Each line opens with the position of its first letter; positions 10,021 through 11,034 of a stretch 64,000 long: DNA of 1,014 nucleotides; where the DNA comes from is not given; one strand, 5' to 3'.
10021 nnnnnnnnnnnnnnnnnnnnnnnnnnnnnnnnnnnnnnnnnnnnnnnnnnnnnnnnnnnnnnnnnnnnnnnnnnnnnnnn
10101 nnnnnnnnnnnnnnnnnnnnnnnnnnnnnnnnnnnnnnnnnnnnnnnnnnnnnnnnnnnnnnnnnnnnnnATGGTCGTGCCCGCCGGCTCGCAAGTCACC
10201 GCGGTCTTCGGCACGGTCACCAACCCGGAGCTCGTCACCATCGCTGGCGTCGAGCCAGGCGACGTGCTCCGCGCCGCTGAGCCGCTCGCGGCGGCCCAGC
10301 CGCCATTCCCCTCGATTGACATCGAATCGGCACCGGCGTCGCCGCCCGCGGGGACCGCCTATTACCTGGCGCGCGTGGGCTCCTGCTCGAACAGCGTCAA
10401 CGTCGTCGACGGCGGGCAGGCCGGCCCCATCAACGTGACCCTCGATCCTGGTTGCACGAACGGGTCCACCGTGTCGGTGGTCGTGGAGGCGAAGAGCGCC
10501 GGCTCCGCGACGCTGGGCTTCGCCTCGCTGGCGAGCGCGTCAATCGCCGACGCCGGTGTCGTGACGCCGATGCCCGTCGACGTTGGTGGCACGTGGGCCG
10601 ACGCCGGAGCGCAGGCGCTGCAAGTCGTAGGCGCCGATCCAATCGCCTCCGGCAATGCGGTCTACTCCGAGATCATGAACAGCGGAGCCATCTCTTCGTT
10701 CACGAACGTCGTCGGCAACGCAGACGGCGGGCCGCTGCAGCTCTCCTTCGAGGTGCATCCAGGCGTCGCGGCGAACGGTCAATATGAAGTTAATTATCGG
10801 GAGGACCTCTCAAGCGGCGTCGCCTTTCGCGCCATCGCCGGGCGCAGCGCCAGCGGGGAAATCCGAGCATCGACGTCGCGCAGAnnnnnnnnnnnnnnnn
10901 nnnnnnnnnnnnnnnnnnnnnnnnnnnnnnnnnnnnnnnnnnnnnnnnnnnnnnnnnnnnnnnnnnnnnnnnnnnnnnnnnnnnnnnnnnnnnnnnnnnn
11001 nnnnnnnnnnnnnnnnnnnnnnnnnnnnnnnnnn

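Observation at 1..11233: Myxococcota-type gene block joined without any intergenic spacer to a Chloroflexota-like genome segment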

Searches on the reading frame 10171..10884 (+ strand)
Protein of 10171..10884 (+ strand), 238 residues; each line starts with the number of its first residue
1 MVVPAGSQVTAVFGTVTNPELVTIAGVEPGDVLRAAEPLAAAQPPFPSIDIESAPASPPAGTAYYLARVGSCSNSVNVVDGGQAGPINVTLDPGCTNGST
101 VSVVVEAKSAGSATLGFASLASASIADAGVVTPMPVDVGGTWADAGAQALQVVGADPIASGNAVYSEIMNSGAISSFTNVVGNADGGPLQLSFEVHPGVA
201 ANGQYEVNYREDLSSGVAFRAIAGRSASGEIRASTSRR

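Call 32: find_encoding_contigs(protein=window:10171-10884:+, flank=10000, max_places=5)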
Protein window:10171-10884:+ (238 aa): no gene with exactly this product is on record in the collection.
